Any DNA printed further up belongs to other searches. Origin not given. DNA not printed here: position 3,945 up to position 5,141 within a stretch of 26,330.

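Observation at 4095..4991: MYG1/UPF0160 metal-dependent hydrolase in a viral-type gene neighbourhood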

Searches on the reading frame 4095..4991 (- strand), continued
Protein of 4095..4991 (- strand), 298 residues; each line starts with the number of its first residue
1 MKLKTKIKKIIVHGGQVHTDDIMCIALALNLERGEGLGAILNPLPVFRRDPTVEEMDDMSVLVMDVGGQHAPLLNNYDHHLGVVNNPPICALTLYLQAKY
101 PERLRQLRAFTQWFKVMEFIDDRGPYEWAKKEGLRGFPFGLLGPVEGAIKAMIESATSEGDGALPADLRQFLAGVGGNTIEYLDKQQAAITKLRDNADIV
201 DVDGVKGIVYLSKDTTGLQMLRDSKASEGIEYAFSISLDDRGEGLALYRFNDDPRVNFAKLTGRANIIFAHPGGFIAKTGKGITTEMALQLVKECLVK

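Call 61: search_protein_families(library=pfam, proteins=[L054:10865-13027:-, L059:10872-11942:+, L059:9552-9977:-, L059:7356-9386:-, L036:8816-9835:-, L036:11134-12969:+, L040:9127-9882:+, L040:10904-13381:-, L032:8655-9707:-, L032:10954-11688:-], max_evalue=0.0001)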
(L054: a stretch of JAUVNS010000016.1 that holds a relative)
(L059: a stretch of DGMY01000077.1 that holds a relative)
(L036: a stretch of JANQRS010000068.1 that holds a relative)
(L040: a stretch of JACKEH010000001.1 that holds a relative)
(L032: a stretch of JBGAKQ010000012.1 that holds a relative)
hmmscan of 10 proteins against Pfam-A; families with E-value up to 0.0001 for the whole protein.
L054:10865-13027:- (720 aa): 5 families
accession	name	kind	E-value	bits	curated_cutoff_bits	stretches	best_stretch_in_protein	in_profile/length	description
PF00580.27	UvrD-helicase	-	1.3e-73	248.4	23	1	50-321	1-271/271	UvrD/REP helicase N-terminal domain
PF13361.12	UvrD_C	-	5e-56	191.1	25.6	1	327-659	2-346/350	UvrD-like helicase C-terminal domain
PF13245.12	AAA_19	-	5.4e-20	72.4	25.1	1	62-306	11-134/134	AAA domain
PF13538.12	UvrD_C_2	-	8.2e-12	45.2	27.4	1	600-659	2-52/52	UvrD-like helicase C-terminal domain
PF01443.25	Viral_helicase1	-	3.3e-08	34.1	21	0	587-659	168-227/228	Viral superfamily 1 RNA helicase core domain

L059:10872-11942:+ (356 aa): 1 family
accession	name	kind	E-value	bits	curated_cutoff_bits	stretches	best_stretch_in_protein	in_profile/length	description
PF04187.18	Cofac_haem_bdg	-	3.4e-54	184.5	27.7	1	91-298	2-213/213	Haem-binding uptake, Tiki superfamily, ChaN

L059:9552-9977:- (141 aa): 0 families

L059:7356-9386:- (676 aa): 1 family
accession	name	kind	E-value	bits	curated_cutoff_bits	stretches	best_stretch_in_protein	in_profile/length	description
PF07494.17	Reg_prop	-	1.6e-06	28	20.4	0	540-555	8-23/24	Two component regulator propeller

L036:8816-9835:- (339 aa): 0 families

L036:11134-12969:+ (611 aa): 33 families (the best 25 are shown)
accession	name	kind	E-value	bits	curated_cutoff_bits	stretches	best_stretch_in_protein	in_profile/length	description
PF00515.34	TPR_1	-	9.2e-112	361.2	27.8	10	489-521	2-34/34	Tetratricopeptide repeat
PF07719.23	TPR_2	-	4.2e-90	289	27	4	183-214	2-33/34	Tetratricopeptide repeat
PF13414.12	TPR_11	-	4.9e-79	260.2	26.8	5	194-227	6-39/42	TPR repeat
PF13181.12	TPR_8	-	6.3e-74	238.3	25.7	2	284-314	1-31/34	Tetratricopeptide repeat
PF13431.12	TPR_17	-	2e-57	187.1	24.4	1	479-508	4-33/34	Tetratricopeptide repeat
PF13432.12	TPR_16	-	1.3e-50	169.8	32.7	4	263-311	10-58/65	Tetratricopeptide repeat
PF13371.12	TPR_9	-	1.1e-44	150.7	35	1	164-215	11-62/73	Tetratricopeptide repeat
PF14559.12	TPR_19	-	3.1e-42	143.2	25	3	230-287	5-62/68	Tetratricopeptide repeat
PF13428.12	TPR_14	-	3.3e-41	135.9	23.5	0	252-291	3-42/44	Tetratricopeptide repeat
PF13424.12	TPR_12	-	1.8e-39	134.2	30.1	4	456-518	5-75/77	Tetratricopeptide repeat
PF13174.12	TPR_6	-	6.2e-23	80.3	26.3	0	561-585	5-29/33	Tetratricopeptide repeat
PF23914.1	TPR_CcmH_CycH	-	2.7e-19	70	42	1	412-521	42-154/158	Cytochrome c-type biogenesis protein H TPR domain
PF25062.1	ARM_TT21_N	-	3.5e-17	63.3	40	3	250-358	100-208/222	Tetratricopeptide repeat protein 21 N-terminal ARM repeat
PF25575.1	TPR_BSK1_C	-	1.3e-14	54.5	42.2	0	270-354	28-113/118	Serine/threonine-protein kinase BSK1-like, TPR repeats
PF13176.12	TPR_7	-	1.4e-14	53.3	27.9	0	490-521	1-32/36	Tetratricopeptide repeat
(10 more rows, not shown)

L040:9127-9882:+ (251 aa): 1 family
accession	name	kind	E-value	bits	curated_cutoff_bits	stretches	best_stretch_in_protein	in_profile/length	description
PF00484.24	Pro_CA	-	3.8e-38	131.6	25.7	1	98-248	1-156/156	Carbonic anhydrase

L040:10904-13381:- (825 aa): 3 families
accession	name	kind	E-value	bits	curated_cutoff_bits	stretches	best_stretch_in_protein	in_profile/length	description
PF01556.23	DnaJ_C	-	4.8e-44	150.5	26.6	1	577-787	2-152/152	DnaJ C terminal domain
PF00226.36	DnaJ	-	1.5e-25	89.5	27.8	1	466-528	1-63/63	DnaJ domain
PF00684.25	DnaJ_CXXCXGXG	-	5.5e-11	43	32.7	1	603-662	1-64/65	DnaJ central domain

L032:8655-9707:- (350 aa): 3 families
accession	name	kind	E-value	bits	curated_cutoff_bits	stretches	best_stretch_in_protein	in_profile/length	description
PF12706.13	Lactamase_B_2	-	1.4e-33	116.6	27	1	102-299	2-200/200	Beta-lactamase superfamily domain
PF13483.12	Lactamase_B_3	-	1.7e-15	57.8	24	1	89-298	5-160/160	Beta-lactamase superfamily domain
PF00753.33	Lactamase_B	-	5.5e-05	23.6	22.7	0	132-254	36-161/196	Metallo-beta-lactamase superfamily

L032:10954-11688:- (244 aa): 0 families

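Call 67: find_related_loci(query=A3, collection=viral_contigs, flank=10000)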
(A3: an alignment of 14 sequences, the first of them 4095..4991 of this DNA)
Query A3 (298 aa) in viral_contigs; peptide patterns used: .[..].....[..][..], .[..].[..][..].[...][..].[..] (x = any residue, [..] = any of these).
44 stretches matched a pattern; 7 encode a relative of the query (tblastn E <= 1e-3); 7 distinct loci.
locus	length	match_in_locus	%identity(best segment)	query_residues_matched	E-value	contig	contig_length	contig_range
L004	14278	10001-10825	38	4-296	7e-57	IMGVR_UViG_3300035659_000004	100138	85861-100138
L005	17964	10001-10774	39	7-279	1e-49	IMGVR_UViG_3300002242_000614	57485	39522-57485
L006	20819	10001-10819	37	11-293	4e-49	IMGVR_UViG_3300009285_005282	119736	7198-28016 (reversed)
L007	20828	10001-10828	36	3-293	1e-44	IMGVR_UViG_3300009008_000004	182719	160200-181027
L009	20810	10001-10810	32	6-297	3e-34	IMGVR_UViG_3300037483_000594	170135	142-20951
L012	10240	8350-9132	32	6-279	5e-27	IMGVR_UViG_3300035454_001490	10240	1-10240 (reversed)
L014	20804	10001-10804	33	7-286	1e-46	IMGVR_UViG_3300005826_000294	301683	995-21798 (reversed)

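Call 68: find_encoding_contigs(protein=P0083, flank=10000, max_places=2)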
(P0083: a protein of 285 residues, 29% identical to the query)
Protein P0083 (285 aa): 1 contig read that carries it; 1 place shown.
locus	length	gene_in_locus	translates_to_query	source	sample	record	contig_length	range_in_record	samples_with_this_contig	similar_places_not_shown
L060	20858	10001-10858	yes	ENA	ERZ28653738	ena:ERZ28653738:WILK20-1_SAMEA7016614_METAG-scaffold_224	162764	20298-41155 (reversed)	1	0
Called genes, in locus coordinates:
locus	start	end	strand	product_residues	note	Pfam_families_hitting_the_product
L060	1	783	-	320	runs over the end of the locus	PF03116:NQR2_RnfD_RnfE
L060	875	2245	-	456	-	PF13375:RnfC_N, PF05896:NQRA_N (faint), PF01512:Complex1_51K, PF10531:SLBB, PF12837:Fer4_6 (weak), PF12838:Fer4_7 (weak), PF13187:Fer4_9 (weak), PF13237:Fer4_10, +4 more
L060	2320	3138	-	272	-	PF12838:Fer4_7 (faint), PF04060:FeS, PF13187:Fer4_9 (weak), PF14697:Fer4_21 (weak), PF25160:LdpA_Fe-S-bd (weak), PF12837:Fer4_6 (weak), PF00037:Fer4 (weak)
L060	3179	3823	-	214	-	PF02508:Rnf-Nqr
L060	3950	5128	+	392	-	-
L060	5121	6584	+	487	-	PF00149:Metallophos, PF12850:Metallophos_2 (faint)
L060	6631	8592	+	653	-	PF00890:FAD_binding_2 (weak), PF01266:DAO (weak), PF12831:FAD_oxidored, PF13450:NAD_binding_8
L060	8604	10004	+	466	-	PF01743:PolyA_pol, PF12627:PolyA_pol_RNAbd (faint)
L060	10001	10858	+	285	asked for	PF03690:MYG1_exonuc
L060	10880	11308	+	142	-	PF08211:dCMP_cyt_deam_2, PF00383:dCMP_cyt_deam_1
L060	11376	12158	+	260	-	PF00657:Lipase_GDSL, PF13472:Lipase_GDSL_2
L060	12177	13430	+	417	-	PF01979:Amidohydro_1, PF07969:Amidohydro_3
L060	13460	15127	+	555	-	PF00657:Lipase_GDSL, PF13472:Lipase_GDSL_2, PF04616:Glyco_hydro_43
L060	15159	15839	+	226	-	PF01791:DeoC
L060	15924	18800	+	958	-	PF18582:HZS_alpha, PF13442:Cytochrome_CBB3 (faint)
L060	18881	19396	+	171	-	PF02245:Pur_DNA_glyco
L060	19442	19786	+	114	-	PF13560:HTH_31 (weak), PF01381:HTH_3 (weak)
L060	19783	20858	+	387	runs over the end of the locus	PF07804:HipA_C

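Call 70: find_encoding_contigs(protein=P0036, flank=4000, max_places=5)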
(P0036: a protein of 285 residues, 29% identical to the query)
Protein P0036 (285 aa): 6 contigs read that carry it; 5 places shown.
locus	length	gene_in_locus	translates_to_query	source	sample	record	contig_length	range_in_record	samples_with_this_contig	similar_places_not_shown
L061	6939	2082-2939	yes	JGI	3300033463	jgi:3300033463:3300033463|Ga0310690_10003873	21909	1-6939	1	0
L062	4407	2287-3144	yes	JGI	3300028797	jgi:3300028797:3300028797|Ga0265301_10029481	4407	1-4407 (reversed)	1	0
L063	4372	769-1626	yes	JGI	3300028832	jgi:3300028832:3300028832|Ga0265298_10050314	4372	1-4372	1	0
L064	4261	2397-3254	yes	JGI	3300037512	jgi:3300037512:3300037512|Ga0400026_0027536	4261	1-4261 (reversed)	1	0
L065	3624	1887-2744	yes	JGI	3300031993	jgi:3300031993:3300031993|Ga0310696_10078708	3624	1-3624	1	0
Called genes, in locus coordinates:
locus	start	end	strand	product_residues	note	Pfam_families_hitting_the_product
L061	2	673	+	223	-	?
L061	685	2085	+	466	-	PF01743:PolyA_pol, PF12627:PolyA_pol_RNAbd (faint)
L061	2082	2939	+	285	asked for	PF03690:MYG1_exonuc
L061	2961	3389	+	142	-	PF08211:dCMP_cyt_deam_2, PF00383:dCMP_cyt_deam_1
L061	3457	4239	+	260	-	PF00657:Lipase_GDSL, PF13472:Lipase_GDSL_2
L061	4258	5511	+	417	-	PF01979:Amidohydro_1, PF07969:Amidohydro_3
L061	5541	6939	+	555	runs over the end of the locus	PF00657:Lipase_GDSL, PF13472:Lipase_GDSL_2, PF04616:Glyco_hydro_43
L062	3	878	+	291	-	?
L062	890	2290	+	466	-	PF01743:PolyA_pol, PF12627:PolyA_pol_RNAbd (faint)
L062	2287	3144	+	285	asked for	PF03690:MYG1_exonuc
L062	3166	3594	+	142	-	PF08211:dCMP_cyt_deam_2, PF00383:dCMP_cyt_deam_1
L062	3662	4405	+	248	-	?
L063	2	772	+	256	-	?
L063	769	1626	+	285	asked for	PF03690:MYG1_exonuc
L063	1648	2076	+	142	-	PF08211:dCMP_cyt_deam_2, PF00383:dCMP_cyt_deam_1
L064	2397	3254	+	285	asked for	PF03690:MYG1_exonuc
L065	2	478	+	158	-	?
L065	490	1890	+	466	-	PF01743:PolyA_pol, PF12627:PolyA_pol_RNAbd (faint)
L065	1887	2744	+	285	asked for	PF03690:MYG1_exonuc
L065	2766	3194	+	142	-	PF08211:dCMP_cyt_deam_2, PF00383:dCMP_cyt_deam_1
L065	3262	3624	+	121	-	?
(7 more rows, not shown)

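Call 71: find_encoding_contigs(protein=P0027, flank=4000, max_places=5)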
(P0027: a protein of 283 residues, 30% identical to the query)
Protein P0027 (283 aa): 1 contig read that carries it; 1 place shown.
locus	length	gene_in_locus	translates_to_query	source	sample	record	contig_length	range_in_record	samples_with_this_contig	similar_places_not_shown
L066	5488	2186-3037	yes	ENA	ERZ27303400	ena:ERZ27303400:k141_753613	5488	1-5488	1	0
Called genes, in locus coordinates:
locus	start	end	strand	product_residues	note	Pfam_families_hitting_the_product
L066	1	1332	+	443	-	?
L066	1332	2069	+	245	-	PF00288:GHMP_kinases_N, PF08544:GHMP_kinases_C (weak)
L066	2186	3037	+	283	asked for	PF03690:MYG1_exonuc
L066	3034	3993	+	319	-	-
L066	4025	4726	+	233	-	PF06439:3keto-disac_hyd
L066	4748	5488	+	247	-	?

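Call 74: find_related_loci(query=A3, collection=metagenome_contigs, flank=10000)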
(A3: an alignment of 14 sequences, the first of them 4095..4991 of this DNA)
Query A3 (298 aa) in metagenome_contigs; peptide patterns used: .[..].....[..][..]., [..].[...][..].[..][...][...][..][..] (x = any residue, [..] = any of these).
228 stretches matched a pattern; 90 encode a relative of the query (tblastn E <= 1e-3); the best 80 are kept; 80 distinct loci.
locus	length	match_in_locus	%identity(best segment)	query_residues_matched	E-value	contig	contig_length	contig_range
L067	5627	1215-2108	98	1-298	0e+0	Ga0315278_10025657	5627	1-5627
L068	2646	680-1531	86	15-298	2e-177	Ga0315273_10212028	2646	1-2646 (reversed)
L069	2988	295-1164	42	2-298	4e-61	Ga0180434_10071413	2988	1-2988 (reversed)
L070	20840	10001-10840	36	7-297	2e-54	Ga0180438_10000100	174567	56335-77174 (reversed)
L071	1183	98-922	39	7-296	4e-56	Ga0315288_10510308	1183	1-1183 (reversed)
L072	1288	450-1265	38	7-298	6e-56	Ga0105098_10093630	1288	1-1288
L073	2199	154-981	37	4-296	6e-53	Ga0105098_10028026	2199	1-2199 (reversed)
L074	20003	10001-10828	38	7-297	2e-50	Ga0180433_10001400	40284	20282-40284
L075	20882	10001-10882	35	8-297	5e-49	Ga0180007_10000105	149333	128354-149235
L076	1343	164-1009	34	6-298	5e-51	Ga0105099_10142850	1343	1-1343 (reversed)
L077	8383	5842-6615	39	7-279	4e-49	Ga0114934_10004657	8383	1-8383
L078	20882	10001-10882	35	8-297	5e-49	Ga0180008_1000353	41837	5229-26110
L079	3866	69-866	37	1-281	2e-47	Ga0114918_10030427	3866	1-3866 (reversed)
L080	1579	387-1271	36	5-297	2e-48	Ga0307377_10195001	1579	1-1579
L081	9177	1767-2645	36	8-296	2e-46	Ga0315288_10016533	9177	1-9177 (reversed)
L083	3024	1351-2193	36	10-297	3e-46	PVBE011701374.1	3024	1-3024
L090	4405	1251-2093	34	6-298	5e-42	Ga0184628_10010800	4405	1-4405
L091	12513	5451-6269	36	8-297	1e-41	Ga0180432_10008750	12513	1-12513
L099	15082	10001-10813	33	2-292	9e-40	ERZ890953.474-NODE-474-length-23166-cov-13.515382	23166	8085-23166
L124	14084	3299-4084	30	11-282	1e-32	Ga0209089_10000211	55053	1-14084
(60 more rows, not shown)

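Call 79: search_protein_families(library=pfam, alignment_id=A4, max_evalue=0.001)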
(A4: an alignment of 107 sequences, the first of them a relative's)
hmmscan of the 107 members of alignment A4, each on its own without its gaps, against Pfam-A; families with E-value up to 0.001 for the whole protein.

A. member 1, L002:8414-9454:+ (346 aa): 1 family
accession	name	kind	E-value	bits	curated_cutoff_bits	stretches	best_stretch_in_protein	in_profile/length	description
PF01391.23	Collagen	-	8.7e-21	73.9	27.2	0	93-138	13-58/60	Collagen triple helix repeat (20 copies)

B. families by the number of members that match (of 107 scanned): 35 families (the first 25 are shown)
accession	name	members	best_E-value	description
PF05731.17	TROVE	2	3.4e-43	TROVE domain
PF00075.30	RNase_H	2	2.4e-13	RNase H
PF13456.12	RVT_3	2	1.6e-08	Reverse transcriptase-like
PF00436.31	SSB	1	2.6e-33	Single-strand binding protein family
PF00892.27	EamA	1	5.9e-30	EamA-like transporter family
PF00805.28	Pentapeptide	1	3.6e-29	Pentapeptide repeats (8 copies)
PF00293.34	NUDIX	1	6.1e-21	NUDIX domain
PF01391.23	Collagen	1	8.7e-21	Collagen triple helix repeat (20 copies)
PF00574.28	CLP_protease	1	4.9e-19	Clp protease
PF00589.27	Phage_integrase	1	4.4e-12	Phage integrase family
PF01381.28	HTH_3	1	5e-11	Helix-turn-helix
PF13599.13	Pentapeptide_4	1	7.5e-11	Pentapeptide repeat region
PF00149.33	Metallophos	1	3.6e-10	Calcineurin-like phosphoesterase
PF13560.12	HTH_31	1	1.6e-08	Helix-turn-helix domain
PF01743.26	PolyA_pol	1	2.3e-08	Poly A polymerase head domain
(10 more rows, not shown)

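Call 80: search_protein_families(library=pfam, proteins=[L099:11570-13255:+, L124:4374-6125:-, L015:8056-9906:+, L091:3007-5142:+, L008:10847-12277:-, L075:11291-12460:+, L083:12-1172:+, L090:2164-3294:-, L079:1498-2553:+, L011:8871-9941:+], max_evalue=0.001)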
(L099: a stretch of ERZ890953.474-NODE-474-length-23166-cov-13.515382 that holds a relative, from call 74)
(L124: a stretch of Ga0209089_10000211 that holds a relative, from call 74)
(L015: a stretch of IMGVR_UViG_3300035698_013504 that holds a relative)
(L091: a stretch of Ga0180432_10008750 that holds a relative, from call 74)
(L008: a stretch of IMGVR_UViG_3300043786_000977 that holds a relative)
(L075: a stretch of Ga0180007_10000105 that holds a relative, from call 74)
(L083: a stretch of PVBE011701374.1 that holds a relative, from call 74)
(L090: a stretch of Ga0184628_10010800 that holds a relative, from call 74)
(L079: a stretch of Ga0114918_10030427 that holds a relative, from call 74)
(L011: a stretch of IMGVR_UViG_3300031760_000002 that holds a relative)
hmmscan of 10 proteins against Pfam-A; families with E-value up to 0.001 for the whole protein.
L099:11570-13255:+ (561 aa): 0 families

L124:4374-6125:- (583 aa): 0 families

L015:8056-9906:+ (616 aa): 2 families
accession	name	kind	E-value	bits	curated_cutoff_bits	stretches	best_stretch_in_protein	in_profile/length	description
PF05731.17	TROVE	-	2.7e-20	73.4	23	1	284-362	277-353/442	TROVE domain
PF25045.1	vWA_Ro60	-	1.1e-05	25.9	27.7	1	427-550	4-121/165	Ro60 vWA domain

L091:3007-5142:+ (711 aa): 1 family
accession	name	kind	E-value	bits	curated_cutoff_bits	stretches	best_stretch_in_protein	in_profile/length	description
PF21995.1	RNR-II_ins_dom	-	1e-07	32.6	27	1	135-202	35-107/107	B12-dependent ribonucleotide reductase, insertion domain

L008:10847-12277:- (476 aa): 0 families

L075:11291-12460:+ (389 aa): 0 families

L083:12-1172:+ (386 aa): 2 families
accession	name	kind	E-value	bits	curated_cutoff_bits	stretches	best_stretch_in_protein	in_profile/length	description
PF01743.26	PolyA_pol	-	2.3e-08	34.9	23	1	37-77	86-126/126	Poly A polymerase head domain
PF01966.28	HD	-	1.4e-06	29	22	1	181-270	2-88/116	HD domain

L090:2164-3294:- (376 aa): 0 families

L079:1498-2553:+ (351 aa): 1 family
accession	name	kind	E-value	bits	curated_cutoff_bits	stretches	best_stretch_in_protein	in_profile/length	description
PF05731.17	TROVE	-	3.4e-43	148.9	23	1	53-347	2-351/442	TROVE domain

L011:8871-9941:+ (356 aa): 0 families
